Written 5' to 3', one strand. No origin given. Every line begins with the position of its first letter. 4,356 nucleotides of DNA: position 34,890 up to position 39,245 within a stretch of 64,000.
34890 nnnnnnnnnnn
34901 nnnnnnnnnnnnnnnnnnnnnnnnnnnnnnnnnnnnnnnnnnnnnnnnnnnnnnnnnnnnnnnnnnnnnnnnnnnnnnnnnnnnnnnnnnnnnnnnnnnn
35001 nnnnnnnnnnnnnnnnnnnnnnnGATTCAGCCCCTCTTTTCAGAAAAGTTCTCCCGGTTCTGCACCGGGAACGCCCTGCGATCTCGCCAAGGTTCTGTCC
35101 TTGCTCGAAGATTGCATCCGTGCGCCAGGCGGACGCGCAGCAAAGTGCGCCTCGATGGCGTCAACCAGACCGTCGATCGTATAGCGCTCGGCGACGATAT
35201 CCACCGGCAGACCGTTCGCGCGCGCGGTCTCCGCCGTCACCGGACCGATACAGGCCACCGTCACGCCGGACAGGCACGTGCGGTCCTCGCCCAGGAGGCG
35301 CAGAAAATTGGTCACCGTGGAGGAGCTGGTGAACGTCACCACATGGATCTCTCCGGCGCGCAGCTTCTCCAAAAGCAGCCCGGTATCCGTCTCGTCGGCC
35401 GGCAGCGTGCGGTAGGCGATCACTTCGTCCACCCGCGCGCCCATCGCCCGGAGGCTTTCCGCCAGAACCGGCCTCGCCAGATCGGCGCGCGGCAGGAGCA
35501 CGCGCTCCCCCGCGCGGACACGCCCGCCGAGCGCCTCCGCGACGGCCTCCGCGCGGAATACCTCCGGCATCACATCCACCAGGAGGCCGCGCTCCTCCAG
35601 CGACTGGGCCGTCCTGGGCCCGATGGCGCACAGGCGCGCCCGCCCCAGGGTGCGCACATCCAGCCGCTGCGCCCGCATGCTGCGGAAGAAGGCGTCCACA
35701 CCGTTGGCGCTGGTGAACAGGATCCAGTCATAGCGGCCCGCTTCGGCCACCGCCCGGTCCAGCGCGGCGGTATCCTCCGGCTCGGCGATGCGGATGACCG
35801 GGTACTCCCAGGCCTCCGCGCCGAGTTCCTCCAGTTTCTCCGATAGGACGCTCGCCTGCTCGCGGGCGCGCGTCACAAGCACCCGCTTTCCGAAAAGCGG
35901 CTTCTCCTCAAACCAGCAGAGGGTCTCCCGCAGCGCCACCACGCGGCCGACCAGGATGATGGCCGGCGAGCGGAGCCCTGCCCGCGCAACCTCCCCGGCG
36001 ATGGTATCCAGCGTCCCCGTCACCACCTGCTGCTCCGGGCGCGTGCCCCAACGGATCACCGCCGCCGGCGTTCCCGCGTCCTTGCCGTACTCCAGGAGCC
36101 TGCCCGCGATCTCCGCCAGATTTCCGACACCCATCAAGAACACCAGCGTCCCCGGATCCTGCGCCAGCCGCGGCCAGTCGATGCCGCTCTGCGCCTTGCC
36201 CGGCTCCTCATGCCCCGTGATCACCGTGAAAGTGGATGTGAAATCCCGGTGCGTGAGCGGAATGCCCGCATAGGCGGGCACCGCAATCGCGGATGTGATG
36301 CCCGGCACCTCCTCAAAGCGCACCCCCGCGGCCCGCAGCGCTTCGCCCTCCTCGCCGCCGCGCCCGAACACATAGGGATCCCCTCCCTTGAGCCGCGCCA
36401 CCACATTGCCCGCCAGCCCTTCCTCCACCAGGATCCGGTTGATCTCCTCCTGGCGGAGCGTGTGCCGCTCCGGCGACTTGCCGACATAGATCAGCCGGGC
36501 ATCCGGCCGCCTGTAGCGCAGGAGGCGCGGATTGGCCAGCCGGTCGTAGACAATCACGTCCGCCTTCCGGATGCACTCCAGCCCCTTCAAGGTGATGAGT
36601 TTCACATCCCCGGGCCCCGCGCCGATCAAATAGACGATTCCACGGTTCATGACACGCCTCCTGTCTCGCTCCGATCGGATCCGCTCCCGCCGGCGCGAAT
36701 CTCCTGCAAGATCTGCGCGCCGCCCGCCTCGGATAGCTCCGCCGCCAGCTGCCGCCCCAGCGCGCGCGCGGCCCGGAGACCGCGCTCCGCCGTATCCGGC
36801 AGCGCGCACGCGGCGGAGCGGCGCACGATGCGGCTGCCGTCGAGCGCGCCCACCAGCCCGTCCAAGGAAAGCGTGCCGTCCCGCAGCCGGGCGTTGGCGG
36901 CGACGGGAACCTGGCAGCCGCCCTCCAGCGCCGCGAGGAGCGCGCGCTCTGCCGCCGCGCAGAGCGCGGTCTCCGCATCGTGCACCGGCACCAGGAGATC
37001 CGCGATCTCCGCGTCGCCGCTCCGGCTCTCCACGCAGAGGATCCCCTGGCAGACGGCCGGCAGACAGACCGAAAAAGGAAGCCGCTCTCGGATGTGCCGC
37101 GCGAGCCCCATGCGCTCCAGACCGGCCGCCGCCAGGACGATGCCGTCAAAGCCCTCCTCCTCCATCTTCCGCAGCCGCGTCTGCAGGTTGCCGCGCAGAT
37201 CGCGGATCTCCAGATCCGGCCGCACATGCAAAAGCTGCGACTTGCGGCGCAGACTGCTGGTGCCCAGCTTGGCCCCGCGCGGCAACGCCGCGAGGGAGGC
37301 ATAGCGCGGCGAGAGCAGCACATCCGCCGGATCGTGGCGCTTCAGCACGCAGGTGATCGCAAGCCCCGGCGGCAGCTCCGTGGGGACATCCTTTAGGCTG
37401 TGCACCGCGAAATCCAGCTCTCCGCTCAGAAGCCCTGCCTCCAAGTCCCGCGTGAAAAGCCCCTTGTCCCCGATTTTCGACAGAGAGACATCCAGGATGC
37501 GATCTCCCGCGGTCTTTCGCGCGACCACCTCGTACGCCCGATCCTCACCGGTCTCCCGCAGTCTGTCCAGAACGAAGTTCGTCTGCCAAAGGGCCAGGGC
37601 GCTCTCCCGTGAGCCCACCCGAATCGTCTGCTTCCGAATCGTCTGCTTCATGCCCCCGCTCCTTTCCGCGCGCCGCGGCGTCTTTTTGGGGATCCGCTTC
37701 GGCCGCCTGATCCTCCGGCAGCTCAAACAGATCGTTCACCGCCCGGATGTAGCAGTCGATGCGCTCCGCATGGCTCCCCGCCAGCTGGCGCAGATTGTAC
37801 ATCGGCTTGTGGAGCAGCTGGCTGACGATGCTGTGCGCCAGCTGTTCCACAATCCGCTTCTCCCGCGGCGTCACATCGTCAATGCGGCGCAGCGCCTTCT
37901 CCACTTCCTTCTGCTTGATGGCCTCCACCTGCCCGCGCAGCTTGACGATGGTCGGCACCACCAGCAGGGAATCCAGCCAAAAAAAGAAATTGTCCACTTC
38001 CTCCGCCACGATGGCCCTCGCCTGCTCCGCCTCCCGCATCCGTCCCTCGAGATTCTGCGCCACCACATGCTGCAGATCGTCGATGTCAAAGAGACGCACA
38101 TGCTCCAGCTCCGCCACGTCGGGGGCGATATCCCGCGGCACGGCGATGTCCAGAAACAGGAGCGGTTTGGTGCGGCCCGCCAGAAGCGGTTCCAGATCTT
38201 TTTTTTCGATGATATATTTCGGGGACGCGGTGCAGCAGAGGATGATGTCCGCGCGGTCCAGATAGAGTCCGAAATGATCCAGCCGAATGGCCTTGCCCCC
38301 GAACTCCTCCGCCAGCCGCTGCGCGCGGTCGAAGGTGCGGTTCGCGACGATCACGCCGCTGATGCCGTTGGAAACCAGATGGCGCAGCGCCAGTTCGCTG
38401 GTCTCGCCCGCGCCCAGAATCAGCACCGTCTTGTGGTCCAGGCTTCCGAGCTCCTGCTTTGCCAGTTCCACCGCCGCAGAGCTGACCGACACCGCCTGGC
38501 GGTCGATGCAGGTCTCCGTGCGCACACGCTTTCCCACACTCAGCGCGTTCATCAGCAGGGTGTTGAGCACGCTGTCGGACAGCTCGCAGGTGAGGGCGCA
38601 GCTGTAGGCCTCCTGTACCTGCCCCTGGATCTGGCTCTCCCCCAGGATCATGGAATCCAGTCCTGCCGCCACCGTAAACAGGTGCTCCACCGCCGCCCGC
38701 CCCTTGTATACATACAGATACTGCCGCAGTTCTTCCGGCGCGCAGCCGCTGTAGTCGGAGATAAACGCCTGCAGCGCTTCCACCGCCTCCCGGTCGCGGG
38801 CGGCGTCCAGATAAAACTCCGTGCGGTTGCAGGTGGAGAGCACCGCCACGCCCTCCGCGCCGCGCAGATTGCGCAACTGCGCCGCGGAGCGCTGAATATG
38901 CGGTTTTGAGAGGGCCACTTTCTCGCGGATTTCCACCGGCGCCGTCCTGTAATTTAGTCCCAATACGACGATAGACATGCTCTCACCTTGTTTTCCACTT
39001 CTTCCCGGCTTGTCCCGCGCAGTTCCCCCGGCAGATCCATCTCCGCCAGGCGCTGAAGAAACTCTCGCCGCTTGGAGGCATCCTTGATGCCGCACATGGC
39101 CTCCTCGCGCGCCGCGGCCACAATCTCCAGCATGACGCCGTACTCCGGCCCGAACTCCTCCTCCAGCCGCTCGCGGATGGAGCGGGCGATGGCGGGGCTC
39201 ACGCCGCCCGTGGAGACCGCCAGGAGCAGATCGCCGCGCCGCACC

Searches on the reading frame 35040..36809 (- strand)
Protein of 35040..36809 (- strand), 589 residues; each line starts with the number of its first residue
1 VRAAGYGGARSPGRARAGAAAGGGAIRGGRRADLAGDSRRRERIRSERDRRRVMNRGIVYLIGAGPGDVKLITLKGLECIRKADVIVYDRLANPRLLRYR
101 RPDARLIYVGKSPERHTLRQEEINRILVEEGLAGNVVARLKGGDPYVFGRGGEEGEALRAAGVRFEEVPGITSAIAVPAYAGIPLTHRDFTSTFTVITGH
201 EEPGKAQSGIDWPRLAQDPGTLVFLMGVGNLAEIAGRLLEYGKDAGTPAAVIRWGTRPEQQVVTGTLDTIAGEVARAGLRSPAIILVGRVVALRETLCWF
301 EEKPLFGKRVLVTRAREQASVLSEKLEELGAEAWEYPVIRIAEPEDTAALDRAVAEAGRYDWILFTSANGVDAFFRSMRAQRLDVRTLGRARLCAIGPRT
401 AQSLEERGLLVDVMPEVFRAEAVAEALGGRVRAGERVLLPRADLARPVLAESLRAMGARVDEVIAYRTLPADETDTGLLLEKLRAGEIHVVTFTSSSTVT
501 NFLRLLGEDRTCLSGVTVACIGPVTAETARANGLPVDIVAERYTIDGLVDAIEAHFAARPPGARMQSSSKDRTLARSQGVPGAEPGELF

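Call 22: search_protein_families(library=pfam, proteins=[window:35040-36809:-], max_evalue=0.00001)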
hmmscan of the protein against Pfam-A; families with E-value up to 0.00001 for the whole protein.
window:35040-36809:- (589 aa): 2 families
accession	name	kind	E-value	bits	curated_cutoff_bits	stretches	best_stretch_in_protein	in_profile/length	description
PF02602.20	HEM4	-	4.7e-74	248.8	27.5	1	321-549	2-230/231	Uroporphyrinogen-III synthase HemD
PF00590.25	TP_methylase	-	3.2e-52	178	27.8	1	59-270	2-211/212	Tetrapyrrole (Corrin/Porphyrin) Methylases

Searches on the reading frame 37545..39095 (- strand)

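Call 22: search_protein_families(library=pfam, proteins=[window:37545-39095:-], max_evalue=0.00001)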
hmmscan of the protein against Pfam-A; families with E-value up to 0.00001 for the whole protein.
window:37545-39095:- (516 aa): 3 families
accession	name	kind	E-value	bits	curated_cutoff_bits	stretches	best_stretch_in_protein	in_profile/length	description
PF05201.20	GlutR_N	-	1.1e-50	171.8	27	1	45-195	1-151/151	Glutamyl-tRNAGlu reductase, N-terminal domain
PF01488.26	Shikimate_DH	-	4.7e-44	150.3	24.3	1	210-344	1-138/138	Shikimate / quinate 5-dehydrogenase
PF00745.25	GlutR_dimer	-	2.8e-28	98.6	22.9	1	358-459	1-99/99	Glutamyl-tRNAGlu reductase, dimerisation domain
